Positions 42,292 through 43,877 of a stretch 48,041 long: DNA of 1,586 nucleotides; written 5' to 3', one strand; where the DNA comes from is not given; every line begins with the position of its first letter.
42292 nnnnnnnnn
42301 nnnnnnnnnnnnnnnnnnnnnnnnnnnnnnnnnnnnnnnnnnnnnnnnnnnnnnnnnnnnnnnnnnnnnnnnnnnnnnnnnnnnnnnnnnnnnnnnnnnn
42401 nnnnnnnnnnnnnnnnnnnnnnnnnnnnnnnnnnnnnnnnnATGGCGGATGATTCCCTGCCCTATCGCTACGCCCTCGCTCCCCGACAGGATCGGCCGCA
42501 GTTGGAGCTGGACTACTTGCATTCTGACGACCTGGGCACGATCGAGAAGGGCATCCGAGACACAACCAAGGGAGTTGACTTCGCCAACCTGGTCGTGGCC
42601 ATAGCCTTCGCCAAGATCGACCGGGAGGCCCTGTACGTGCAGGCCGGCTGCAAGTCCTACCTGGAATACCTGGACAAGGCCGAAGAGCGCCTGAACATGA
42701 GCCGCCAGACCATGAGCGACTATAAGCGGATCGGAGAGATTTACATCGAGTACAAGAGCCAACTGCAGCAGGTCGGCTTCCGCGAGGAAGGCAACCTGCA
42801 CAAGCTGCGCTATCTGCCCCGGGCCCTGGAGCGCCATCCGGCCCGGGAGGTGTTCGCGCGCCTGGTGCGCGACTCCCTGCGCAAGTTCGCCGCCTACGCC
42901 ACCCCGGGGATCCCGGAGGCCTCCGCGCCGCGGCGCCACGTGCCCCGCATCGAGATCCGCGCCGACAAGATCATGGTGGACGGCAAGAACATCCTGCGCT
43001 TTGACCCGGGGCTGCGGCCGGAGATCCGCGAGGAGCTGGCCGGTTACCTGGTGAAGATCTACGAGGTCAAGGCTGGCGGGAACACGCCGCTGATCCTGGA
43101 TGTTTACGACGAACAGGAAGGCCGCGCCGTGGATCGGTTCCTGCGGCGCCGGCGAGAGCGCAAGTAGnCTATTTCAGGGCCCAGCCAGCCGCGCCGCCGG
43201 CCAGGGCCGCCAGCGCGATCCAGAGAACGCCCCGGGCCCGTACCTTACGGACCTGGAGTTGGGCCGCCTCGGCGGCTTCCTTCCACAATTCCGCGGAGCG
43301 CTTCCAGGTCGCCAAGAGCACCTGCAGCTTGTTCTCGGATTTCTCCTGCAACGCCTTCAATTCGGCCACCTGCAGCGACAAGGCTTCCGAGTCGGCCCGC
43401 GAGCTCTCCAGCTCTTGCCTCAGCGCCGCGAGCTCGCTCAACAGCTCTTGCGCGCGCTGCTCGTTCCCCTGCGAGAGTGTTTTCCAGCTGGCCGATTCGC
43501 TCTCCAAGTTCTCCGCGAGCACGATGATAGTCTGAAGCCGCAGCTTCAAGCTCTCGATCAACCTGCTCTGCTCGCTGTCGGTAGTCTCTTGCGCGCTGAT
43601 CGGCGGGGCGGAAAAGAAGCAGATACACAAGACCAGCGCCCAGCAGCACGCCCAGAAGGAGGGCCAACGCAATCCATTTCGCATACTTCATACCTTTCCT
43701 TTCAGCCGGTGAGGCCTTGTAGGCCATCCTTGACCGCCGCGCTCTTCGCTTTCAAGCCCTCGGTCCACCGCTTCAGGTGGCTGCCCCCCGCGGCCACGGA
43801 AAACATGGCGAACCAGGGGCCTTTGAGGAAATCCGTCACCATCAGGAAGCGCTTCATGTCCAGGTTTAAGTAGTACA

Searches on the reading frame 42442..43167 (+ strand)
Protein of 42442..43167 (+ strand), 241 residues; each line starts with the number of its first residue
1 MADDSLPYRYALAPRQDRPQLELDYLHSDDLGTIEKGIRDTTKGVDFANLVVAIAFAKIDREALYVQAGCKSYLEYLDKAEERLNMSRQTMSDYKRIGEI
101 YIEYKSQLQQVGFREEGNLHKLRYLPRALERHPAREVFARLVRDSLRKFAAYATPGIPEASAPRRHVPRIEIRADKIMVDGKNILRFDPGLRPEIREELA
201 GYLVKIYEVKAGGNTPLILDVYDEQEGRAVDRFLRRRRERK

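Call 6: search_protein_families(library=pfam, proteins=[window:42442-43167:+], max_evalue=0.1)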
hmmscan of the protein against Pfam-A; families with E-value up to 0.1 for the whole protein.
window:42442-43167:+ (241 aa): 1 family
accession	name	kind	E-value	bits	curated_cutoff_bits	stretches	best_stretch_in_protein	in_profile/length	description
PF01303.22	Egg_lysin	-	0.084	13.4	27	0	65-100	47-81/121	Egg lysin (Sperm-lysin)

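Call 12: search_protein_families(library=phrogs, proteins=[window:42442-43167:+], max_evalue=0.01)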
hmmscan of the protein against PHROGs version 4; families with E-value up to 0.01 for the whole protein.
window:42442-43167:+ (241 aa): 0 families

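Call 78: find_homologous_proteins(query=window:42442-43167:+, max_evalue=0.001)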
Query window:42442-43167:+ (241 aa): 38 proteins with E <= 0.001 among 920 candidates.
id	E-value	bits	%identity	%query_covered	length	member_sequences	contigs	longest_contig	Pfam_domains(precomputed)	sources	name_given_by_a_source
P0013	1.9e-153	527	100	100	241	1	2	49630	-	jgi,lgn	jgi:hypothetical protein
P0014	6.0e-135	466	89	95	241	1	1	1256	-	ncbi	-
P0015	1.6e-131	455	85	96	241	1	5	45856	-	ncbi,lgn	-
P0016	8.1e-125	433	84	100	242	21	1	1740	-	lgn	-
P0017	4.0e-122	424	80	100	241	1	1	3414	-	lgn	-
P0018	6.7e-118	411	80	100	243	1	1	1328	-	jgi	jgi:hypothetical protein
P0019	7.4e-118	410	79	100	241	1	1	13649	-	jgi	jgi:hypothetical protein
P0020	3.7e-117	408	79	100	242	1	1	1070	-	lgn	-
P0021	4.5e-97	342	67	100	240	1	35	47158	-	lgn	-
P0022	2.0e-87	311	61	100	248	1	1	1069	-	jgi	jgi:hypothetical protein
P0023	6.7e-83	296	61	97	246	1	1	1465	-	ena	-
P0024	1.6e-81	292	61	98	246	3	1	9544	-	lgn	-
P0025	2.3e-81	291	57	100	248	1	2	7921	-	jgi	-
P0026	2.3e-80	288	60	94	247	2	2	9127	-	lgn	-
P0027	2.3e-80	288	58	95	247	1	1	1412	-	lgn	-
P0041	1.8e-71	259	52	100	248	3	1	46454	-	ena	-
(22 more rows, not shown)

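Call 79: find_encoding_contigs(protein=P0015, flank=6000, max_places=2)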
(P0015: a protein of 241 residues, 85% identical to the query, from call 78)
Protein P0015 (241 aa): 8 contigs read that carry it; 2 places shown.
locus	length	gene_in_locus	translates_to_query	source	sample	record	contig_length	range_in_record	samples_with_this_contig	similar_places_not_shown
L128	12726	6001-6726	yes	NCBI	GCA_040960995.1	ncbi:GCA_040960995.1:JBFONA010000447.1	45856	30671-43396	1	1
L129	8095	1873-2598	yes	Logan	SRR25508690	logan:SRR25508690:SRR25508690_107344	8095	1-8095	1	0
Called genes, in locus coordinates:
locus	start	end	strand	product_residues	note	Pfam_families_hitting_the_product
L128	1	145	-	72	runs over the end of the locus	-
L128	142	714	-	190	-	-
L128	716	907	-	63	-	-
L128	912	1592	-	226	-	-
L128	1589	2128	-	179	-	-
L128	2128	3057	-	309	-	PF04404:ERF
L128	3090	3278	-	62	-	-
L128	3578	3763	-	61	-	-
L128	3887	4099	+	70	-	-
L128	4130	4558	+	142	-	-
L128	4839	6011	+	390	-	PF00589:Phage_integrase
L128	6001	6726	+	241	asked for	-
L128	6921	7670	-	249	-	-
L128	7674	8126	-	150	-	-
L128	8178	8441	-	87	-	-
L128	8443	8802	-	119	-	-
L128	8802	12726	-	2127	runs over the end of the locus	?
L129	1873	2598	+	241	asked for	-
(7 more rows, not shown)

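Call 80: find_encoding_contigs(protein=P0021, flank=6000, max_places=2)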
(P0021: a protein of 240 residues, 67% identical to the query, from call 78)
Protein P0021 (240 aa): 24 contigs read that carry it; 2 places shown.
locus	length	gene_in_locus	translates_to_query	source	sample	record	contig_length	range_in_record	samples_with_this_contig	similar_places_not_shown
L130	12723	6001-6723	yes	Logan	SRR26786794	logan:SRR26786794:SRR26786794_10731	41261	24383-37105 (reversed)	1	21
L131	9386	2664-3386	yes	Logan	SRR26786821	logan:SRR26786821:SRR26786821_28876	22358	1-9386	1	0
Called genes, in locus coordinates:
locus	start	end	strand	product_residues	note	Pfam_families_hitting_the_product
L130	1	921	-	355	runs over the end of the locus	-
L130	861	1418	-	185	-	-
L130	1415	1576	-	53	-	-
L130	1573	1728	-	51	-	-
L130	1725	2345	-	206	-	-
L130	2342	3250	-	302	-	PF04404:ERF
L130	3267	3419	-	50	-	-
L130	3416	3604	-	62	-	-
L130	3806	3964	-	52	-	-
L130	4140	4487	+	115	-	-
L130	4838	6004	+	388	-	PF00589:Phage_integrase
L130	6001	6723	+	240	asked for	-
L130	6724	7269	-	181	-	-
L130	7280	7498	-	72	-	-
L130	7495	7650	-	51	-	-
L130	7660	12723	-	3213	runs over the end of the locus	-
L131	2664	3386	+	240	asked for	-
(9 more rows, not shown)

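Call 81: find_encoding_contigs(protein=P0041, flank=6000, max_places=2)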
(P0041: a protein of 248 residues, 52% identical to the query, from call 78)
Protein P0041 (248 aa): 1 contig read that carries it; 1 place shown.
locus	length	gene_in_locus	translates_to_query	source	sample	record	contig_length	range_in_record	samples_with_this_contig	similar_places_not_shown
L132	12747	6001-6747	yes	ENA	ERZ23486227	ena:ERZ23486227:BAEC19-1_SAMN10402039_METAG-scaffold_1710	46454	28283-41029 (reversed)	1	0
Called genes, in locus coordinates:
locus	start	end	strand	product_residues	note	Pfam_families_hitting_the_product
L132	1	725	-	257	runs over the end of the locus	-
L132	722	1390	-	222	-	-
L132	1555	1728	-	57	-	-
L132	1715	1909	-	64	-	-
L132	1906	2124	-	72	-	-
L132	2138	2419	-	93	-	-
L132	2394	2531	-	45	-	-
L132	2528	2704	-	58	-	-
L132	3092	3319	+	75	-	-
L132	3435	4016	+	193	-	-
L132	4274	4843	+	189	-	PF01844:HNH, PF13395:HNH_4 (weak), PF14279:HNH_5 (weak)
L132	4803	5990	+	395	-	PF00589:Phage_integrase (weak)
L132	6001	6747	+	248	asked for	-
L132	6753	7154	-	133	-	-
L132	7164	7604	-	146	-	-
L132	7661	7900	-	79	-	-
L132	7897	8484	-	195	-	-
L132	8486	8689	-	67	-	-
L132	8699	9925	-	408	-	PF07484:Collar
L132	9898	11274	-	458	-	-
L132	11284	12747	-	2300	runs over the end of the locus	PF18760:ART-PolyVal (weak)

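Call 82: search_protein_families(library=pfam, proteins=[L128:3578-3763:-, L128:3887-4099:+, L128:4130-4558:+, L130:3806-3964:-, L130:4140-4487:+, L132:2528-2704:-, L132:3092-3319:+, L132:3435-4016:+, L128:3090-3278:-, L130:3416-3604:-], max_evalue=0.05)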
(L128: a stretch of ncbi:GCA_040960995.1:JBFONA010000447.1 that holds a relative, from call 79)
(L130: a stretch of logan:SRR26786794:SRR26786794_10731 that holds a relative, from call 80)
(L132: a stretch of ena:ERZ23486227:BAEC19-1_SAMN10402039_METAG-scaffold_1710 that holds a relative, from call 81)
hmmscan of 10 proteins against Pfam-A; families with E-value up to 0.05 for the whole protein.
L128:3578-3763:- (61 aa): 1 family
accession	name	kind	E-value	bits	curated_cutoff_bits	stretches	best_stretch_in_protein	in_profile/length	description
PF04014.23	MazE_antitoxin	-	0.00039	20.7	24.7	1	19-58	6-45/48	Antidote-toxin recognition MazE, bacterial antitoxin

L128:3887-4099:+ (70 aa): 0 families

L128:4130-4558:+ (142 aa): 0 families

L130:3806-3964:- (52 aa): 0 families

L130:4140-4487:+ (115 aa): 5 families
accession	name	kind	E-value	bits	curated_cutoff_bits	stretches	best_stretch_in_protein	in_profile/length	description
PF21983.2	NikA-like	-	0.00076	20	27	1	4-55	2-49/72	Mobilization protein NikA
PF05534.18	HicB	-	0.0026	18.1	21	1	13-40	24-51/51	HicB family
PF01402.27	RHH_1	-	0.0047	17.3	20.5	1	9-42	2-35/39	Ribbon-helix-helix protein, copG family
PF19891.5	DUF6364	-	0.012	16.6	27.3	1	11-62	7-47/70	Family of unknown function (DUF6364)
PF19979.4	DUF6415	-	0.036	15.3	27.5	1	35-105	4-79/95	Family of unknown function (DUF6415)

L132:2528-2704:- (58 aa): 1 family
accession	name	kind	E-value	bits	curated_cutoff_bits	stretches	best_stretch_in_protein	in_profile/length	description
PF14102.11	Caps_synth_CapC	-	0.032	15.1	27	1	5-47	64-108/119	Capsule biosynthesis CapC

L132:3092-3319:+ (75 aa): 3 families
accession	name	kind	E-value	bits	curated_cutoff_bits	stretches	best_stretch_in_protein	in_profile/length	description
PF01402.27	RHH_1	-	0.004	17.5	20.5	0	14-39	2-27/39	Ribbon-helix-helix protein, copG family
PF25623.1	T4_CASP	-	0.0055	16.7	27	1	36-75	98-137/247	T4-phage like capsid assembly scaffolding protein family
PF22888.1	FIMAH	-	0.013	16.4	24.8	1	22-59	25-62/81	FIMAH domain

L132:3435-4016:+ (193 aa): 2 families
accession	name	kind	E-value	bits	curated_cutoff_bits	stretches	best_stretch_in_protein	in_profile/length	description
PF17685.6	TM250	-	0.012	16.4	25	1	95-157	29-91/139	Transmembrane protein 250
PF06195.18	DUF996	-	0.039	14.6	31.3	1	6-89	28-110/138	Protein of unknown function (DUF996)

L128:3090-3278:- (62 aa): 5 families
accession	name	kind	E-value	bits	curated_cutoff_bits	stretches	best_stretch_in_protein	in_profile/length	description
PF00684.25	DnaJ_CXXCXGXG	-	0.0021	18.7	32.7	1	15-50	13-51/65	DnaJ central domain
PF20833.2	RNase_E_G_Thio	-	0.0054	17.3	26.8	0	20-32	2-14/86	RNase E/G, Thioredoxin-like domain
PF18930.5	DUF5679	-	0.02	15.5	27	0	4-26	13-36/40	Domain of unknown function (DUF5679)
PF15777.11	Anti-TRAP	-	0.021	15.3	32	1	19-54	12-44/59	Tryptophan RNA-binding attenuator protein inhibitory protein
PF25112.1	zf-AtTam37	-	0.043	15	27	0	11-33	70-92/111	AtTam37 zinc finger region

L130:3416-3604:- (62 aa): 1 family
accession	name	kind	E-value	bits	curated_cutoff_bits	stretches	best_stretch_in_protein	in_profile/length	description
PF00684.25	DnaJ_CXXCXGXG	-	0.025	15.2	32.7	0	3-56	6-52/65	DnaJ central domain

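Call 99: predict_structure(alignment_id=A5)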
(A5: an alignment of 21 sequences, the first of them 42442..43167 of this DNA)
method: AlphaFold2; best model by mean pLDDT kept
length: 241 residues; sequences in the alignment: 21
mean_pLDDT: 77.7   pTM: 0.56
mean pLDDT of the five models: 77.7, 75.4, 74.8, 72.4, 71.7
residues with pLDDT >= 90: 61; 70-90: 121; 50-70: 41; < 50: 18
segments of 3 or more residues with pLDDT < 50: 1-6, 16-18, 157-165
pLDDT, mean of each block of 10 residues (from residue 1): 47 53 81 91 73 92 92 89 87 90 90 85 90 92 90 62 52 73 76 76 74 65 72 76 52
secondary structure, 60 per line:
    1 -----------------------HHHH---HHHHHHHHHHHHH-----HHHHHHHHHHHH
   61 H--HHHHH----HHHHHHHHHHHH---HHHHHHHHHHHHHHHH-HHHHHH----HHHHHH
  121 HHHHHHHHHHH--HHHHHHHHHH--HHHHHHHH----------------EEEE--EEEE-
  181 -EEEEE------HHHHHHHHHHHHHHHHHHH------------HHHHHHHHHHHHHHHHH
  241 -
elements in order: H24-27 H31-43 H49-61 H64-68 H73-84 H88-103 H105-110 H115-131 H134-143 H146-153 E170-173 E176-179 E182-186 H193-211 H224-240

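Call 101: fold_search(model_id=the predicted structure, library=pdb)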
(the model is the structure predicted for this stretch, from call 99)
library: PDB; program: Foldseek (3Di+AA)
matches with E <= 10: 86; with E <= 0.001: 0
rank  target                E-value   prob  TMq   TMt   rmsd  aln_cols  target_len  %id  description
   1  2xpx_A                1.3e+00  0.09  0.12  0.16  12.5       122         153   11  Crystal structure of BHRF1:Bak BH3 complex (released 2011-01-26)
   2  6pb4_F                1.7e+00  0.04  0.13  0.07  22.7       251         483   14  The E. coli class-II CAP-dependent transcription activation complex with de novo RNA transcript at the state 2 (released 2020-03-18)
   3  9odn_R                1.8e+00  0.06  0.15  0.15  23.6       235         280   10  Structure of the MOR/Gi/DAMGO Complex, GTP-Bound, G-Primed (released 2026-03-04)
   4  8y45_A                2.2e+00  0.04  0.13  0.12  24.1       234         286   11  Cryo-EM structure of opioid receptor with biased agonist (released 2024-11-27)
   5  2ntz_B                2.4e+00  0.10  0.20  0.25  15.2       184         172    8  Structure of a ParB-DNA complex reveals a double B-box interaction (released 2007-02-20)
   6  3r2c_B                3.0e+00  0.08  0.16  0.24  11.3       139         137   14  Crystal Structure of Antitermination Factors NusB and NusE in complex with BoxA RNA (released 2011-06-22)
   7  1d3u_B                3.0e+00  0.07  0.15  0.18  14.2       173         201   13  TATA-BINDING PROTEIN/TRANSCRIPTION FACTOR (II)B/BRE+TATA-BOX COMPLEX FROM PYROCOCCUS WOESEI (released 1999-11-15)
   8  9mqi_A                3.1e+00  0.03  0.12  0.11  24.6       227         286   10  Inactive Mu-Opioid Receptor with Nb6M, NabFab, and isoquinuclidine compound #020_E1 (released 2025-02-12)
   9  9bjk_R                3.1e+00  0.02  0.14  0.12  25.7       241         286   12  Inactive mu opioid receptor bound to Nb6, naloxone and NAM (released 2024-07-17)
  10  7zwc_M                3.3e+00  0.05  0.14  0.16  14.5       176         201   10  Structure of SNAPc:TBP-TFIIA-TFIIB sub-complex bound to U5 snRNA promoter (released 2022-11-30)
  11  6p1k_L                3.3e+00  0.02  0.12  0.07  30.7       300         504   12  Cryo-EM structure of Escherichia coli sigma70 bound RNAP polymerase holoenzyme (released 2020-02-26)
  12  8u4r_R                3.5e+00  0.02  0.12  0.11  26.4       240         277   11  Structure of REGN7663-Fab bound CXCR4 (released 2024-03-13)
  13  3w0h_A                3.8e+00  0.03  0.14  0.13  16.2       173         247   10  Crystal Structure of Rat VDR Ligand Binding Domain in Complex with Novel Nonsecosteroidal Ligands (released 2013-10-09)
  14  7zwd_M                4.0e+00  0.12  0.16  0.16  10.5        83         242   13  Structure of SNAPc containing Pol II pre-initiation complex bound to U5 snRNA promoter (CC) (released 2022-11-30)
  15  9k82_A                4.0e+00  0.05  0.15  0.17  14.8       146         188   18  Cryo-EM structure of designed zinc-induced filament Fiber-n5-Zn1-HEHE-917 (released 2025-10-29)
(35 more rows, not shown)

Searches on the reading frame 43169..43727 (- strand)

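Call 55: search_protein_families(library=pfam, proteins=[window:43169-43684:-, window:43245-43727:-], max_evalue=0.01)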
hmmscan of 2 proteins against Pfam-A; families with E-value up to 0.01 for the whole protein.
window:43169-43684:- (171 aa): 0 families

window:43245-43727:- (160 aa): 1 family
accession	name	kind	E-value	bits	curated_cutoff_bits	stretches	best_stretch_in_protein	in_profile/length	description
PF04612.17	T2SSM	-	0.0004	21.1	27.8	1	22-73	19-73/160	Type II secretion system (T2SS), protein M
